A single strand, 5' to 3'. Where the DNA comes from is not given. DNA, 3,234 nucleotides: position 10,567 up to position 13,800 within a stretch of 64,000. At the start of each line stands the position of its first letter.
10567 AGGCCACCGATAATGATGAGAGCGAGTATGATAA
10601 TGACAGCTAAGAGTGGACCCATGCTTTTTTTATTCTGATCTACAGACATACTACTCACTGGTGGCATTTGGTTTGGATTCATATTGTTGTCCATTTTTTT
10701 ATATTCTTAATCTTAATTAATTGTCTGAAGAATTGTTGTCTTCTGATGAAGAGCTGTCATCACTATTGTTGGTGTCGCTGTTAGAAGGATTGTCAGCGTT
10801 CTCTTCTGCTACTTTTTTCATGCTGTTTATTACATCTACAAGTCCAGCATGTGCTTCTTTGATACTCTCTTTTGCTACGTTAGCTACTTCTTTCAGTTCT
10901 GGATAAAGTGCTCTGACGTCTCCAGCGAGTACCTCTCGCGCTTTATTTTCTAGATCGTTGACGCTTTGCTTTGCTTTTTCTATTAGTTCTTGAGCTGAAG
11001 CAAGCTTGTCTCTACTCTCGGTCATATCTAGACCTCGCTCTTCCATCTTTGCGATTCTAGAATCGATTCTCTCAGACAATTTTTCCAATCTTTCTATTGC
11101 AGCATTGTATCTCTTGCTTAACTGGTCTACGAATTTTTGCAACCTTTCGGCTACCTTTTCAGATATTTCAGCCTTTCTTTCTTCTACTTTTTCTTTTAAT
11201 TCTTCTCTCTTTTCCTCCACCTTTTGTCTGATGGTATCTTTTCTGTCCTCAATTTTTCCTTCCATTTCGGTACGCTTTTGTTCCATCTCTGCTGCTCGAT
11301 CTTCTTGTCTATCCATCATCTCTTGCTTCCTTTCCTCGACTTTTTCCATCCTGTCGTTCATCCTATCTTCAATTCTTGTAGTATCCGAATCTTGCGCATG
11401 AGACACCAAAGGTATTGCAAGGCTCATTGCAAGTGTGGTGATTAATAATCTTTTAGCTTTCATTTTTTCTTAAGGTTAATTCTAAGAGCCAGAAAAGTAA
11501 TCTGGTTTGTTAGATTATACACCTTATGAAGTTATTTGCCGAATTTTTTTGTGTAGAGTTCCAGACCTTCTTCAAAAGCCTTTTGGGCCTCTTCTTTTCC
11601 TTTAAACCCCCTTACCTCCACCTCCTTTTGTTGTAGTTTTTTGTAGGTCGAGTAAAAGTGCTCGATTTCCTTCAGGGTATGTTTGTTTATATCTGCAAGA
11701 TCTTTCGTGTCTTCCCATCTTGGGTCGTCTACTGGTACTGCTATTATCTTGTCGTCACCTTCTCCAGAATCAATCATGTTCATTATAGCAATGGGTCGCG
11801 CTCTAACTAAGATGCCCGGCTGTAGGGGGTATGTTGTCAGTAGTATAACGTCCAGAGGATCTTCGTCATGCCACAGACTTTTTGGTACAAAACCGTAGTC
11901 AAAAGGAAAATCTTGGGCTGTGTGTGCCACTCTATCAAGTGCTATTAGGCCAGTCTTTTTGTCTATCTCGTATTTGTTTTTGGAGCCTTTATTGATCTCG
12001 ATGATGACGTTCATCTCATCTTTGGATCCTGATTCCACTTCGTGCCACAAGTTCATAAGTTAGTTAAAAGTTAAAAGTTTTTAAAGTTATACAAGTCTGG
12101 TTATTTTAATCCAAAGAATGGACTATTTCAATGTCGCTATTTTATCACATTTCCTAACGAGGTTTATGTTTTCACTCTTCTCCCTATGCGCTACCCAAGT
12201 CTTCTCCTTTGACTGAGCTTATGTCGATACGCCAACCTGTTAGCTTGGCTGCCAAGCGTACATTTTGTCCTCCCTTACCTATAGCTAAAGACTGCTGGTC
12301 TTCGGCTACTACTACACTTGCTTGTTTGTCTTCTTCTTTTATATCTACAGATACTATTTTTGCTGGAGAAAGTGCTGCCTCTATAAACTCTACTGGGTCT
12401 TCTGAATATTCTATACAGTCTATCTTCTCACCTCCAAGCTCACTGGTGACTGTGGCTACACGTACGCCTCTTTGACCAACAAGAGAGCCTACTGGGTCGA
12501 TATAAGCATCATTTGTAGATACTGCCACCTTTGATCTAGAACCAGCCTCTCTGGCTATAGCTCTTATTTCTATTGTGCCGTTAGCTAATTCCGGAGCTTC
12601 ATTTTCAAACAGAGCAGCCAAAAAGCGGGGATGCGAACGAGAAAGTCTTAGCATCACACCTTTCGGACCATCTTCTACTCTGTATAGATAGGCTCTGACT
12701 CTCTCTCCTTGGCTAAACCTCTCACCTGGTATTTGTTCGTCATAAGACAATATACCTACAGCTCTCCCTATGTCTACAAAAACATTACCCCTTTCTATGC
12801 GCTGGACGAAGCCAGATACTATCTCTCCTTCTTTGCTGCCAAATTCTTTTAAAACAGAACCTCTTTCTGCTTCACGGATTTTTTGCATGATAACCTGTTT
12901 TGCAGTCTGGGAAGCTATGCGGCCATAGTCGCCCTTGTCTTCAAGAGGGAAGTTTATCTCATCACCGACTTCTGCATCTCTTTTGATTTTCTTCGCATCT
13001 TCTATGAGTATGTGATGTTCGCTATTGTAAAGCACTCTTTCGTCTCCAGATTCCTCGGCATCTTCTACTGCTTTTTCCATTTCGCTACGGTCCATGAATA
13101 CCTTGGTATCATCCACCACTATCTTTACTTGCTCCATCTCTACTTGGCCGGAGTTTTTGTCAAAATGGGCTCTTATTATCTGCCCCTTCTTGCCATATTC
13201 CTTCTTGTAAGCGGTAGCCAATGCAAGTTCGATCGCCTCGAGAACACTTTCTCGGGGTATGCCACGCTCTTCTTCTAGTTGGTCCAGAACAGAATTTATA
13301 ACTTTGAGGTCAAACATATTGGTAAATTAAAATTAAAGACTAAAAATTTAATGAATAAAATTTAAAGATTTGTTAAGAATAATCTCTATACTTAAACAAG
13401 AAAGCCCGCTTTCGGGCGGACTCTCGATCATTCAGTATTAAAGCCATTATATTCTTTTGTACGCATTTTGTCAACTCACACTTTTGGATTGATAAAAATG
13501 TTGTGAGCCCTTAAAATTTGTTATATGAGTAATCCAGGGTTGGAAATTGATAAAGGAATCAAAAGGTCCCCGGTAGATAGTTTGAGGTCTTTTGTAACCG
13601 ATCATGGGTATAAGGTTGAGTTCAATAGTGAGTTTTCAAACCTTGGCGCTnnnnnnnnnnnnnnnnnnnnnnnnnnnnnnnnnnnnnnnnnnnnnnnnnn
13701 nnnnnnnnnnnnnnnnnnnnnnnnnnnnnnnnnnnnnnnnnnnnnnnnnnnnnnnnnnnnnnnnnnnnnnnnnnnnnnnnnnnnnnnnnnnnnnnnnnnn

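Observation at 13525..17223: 1232-aa orphan membrane protein with a probable leaderless start, divergent from nusA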

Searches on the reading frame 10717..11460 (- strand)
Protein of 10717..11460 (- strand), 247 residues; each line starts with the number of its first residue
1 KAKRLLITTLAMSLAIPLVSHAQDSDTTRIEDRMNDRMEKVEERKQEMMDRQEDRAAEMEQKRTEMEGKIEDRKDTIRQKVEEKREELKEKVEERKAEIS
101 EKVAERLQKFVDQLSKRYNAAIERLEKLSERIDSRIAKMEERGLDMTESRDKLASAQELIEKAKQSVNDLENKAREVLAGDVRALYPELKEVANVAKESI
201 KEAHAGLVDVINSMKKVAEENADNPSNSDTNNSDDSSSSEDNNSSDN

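Call 4: search_protein_families(library=pfam, proteins=[window:10717-11460:-], max_evalue=1)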
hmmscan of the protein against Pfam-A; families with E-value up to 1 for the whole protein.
window:10717-11460:- (247 aa): 15 families
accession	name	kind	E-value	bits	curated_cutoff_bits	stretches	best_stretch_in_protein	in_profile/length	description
PF01442.23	Apolipoprotein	-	2.2e-06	27.9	90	1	31-220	3-187/190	Apolipoprotein A1/A4/E domain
PF06419.17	COG6_N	-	0.0018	18.8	27.4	1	80-172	8-99/114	Conserved oligomeric complex COG6, N-terminal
PF20667.3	Sec10_N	-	0.014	15.9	27.4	1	113-220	3-105/118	Exocyst complex component Sec10, N-terminal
PF07889.17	DUF1664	-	0.019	15.5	34.6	1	100-177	43-120/124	Protein of unknown function (DUF1664)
PF04513.17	Baculo_PEP_C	-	0.026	15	38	0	102-136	31-65/140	Baculovirus polyhedron envelope protein, PEP, C terminus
PF14760.11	Rnk_N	-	0.029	15.3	23.7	1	104-126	10-32/41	Rnk N-terminus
PF10046.14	BLOC1_2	-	0.05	14.4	33.4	1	102-174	2-74/96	Biogenesis of lysosome-related organelles complex-1 subunit 2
PF11740.13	KfrA_N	-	0.057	14.6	26.1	1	74-154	33-110/113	Plasmid replication region DNA-binding N-term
PF17442.7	U62_UL91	-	0.065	13.7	25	1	104-134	18-48/65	Functional domain of U62 and UL91 proteins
PF02601.20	Exonuc_VII_L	-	0.067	13.1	35.9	2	74-190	142-260/315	Exonuclease VII, large subunit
PF10145.14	PhageMin_Tail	-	0.1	12.9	33.2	1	101-176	132-193/201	Phage-related minor tail protein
PF07464.16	ApoLp-III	-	0.17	12.5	36.3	0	30-116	45-138/146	Apolipophorin-III precursor (apoLp-III)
PF24564.1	DUF7605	-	0.3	11.4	27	0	105-175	49-120/183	Domain of unknown function (DUF7605)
PF06295.17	ZapG-like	-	0.37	11.3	33.5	1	78-169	26-103/123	Z-ring associated protein G-like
PF12732.12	YtxH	-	0.72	10.8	37.5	0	65-103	25-70/71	YtxH-like protein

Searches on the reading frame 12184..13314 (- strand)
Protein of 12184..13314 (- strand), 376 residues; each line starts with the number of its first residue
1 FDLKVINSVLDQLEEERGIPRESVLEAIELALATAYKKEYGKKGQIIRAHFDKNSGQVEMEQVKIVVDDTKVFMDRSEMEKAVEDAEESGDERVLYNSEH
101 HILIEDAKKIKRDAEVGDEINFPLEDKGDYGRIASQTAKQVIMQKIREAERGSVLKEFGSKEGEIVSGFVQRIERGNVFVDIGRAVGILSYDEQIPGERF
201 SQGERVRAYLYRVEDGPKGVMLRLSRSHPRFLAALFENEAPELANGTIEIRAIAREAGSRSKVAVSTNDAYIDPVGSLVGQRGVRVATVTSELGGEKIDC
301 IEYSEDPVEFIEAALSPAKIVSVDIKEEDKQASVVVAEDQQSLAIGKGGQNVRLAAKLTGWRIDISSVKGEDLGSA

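Call 9: find_related_loci(query=window:12184-13314:-, collection=genome_contigs, flank=10000)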
Query window:12184-13314:- (376 aa) in genome_contigs; peptide patterns used: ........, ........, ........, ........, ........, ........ (x = any residue, [..] = any of these).
600 stretches matched a pattern (row limit reached: there are more); 536 encode a relative of the query (tblastn E <= 1e-3); the best 80 are kept; 80 distinct loci.
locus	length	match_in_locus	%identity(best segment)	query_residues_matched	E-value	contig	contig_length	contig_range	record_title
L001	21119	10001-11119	82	1-373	0e+0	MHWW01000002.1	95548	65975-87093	MAG: Candidatus Zambryskibacteria bacterium RIFOXYC1_FULL_39_10 rifoxyc1_full_scaffold_117, whole genome shotgun sequenc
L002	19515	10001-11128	81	1-376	0e+0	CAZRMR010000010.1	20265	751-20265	MAG TPA_asm: uncultured Candidatus Saccharibacteria bacterium isolate SRP290908_co1_98 genome assembly, contig: NODE_346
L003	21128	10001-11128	81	1-376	0e+0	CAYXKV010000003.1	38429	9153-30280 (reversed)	MAG TPA_asm: uncultured Candidatus Saccharibacteria bacterium isolate binchicken_co274_24 genome assembly, contig: NODE_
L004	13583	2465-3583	81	1-373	0e+0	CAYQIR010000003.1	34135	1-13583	MAG TPA_asm: uncultured Candidatus Saccharibacteria bacterium isolate binchicken_co38_1169 genome assembly, contig: NODE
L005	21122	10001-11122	81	1-374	0e+0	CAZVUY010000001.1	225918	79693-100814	MAG TPA_asm: uncultured Candidatus Saccharibacteria bacterium isolate SRP300315_co1_63 genome assembly, contig: NODE_13_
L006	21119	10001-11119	80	1-373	0e+0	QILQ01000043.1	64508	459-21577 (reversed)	MAG: Candidatus Zambryskibacteria bacterium isolate SZUA-15 Ga0063293_10002460, whole genome shotgun sequence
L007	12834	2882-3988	80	1-369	0e+0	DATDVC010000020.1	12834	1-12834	MAG TPA_asm: Candidatus Paceibacterota bacterium isolate SMAG_U8074 k141_522647, whole genome shotgun sequence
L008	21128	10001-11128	77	1-376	0e+0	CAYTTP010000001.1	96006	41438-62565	MAG TPA_asm: uncultured Candidatus Saccharibacteria bacterium isolate SRP302895_co1_265 genome assembly, contig: NODE_43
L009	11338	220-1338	82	1-373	0e+0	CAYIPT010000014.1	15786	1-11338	MAG TPA_asm: uncultured Candidatus Saccharibacteria bacterium isolate ERP119705_co3_333 genome assembly, contig: NODE_43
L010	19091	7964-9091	80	1-376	0e+0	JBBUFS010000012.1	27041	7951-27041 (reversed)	MAG: Patescibacteria group bacterium isolate H43-bin098_1 H43_bin098_1_000000000012, whole genome shotgun sequence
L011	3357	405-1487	81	1-361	0e+0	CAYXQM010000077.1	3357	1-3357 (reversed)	MAG TPA_asm: uncultured Candidatus Saccharibacteria bacterium isolate SRP178699_co1_498 genome assembly, contig: NODE_44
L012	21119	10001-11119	80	1-373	0e+0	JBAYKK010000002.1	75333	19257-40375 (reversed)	MAG: Candidatus Paceibacterota bacterium isolate SO_2016_GW1_78 scaffold00764_OW334_2016, whole genome shotgun sequence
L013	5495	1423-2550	80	1-376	0e+0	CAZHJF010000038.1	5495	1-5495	MAG TPA_asm: uncultured Candidatus Saccharibacteria bacterium isolate SRP286056_co1_564 genome assembly, contig: NODE_21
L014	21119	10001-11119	80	1-373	0e+0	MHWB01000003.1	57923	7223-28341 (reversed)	MAG: Candidatus Zambryskibacteria bacterium RIFCSPLOWO2_01_FULL_39_39 rifcsplowo2_01_scaffold_1638, whole genome shotgun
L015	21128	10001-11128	79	1-376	0e+0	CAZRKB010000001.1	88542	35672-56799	MAG TPA_asm: uncultured Candidatus Saccharibacteria bacterium isolate SRP342105_co1_235 genome assembly, contig: NODE_31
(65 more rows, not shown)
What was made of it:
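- Tried and rejected: Anchoring on NusA (call 9) did find the homologs.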

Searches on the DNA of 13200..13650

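Call 86: search_rna_families(source=window, start=13200, end=13650, threshold=evalue, max_evalue=1)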
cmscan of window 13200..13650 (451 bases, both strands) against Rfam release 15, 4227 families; matches with E-value up to 1: 1.
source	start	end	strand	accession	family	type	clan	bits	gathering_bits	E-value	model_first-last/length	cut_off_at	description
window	13240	13436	+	RF00125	IS128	Gene; sRNA;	-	15.8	80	0.79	1-209/209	no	IS128 RNA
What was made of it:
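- Tried and rejected: Rfam on the intergenic region found nothing (call 86).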
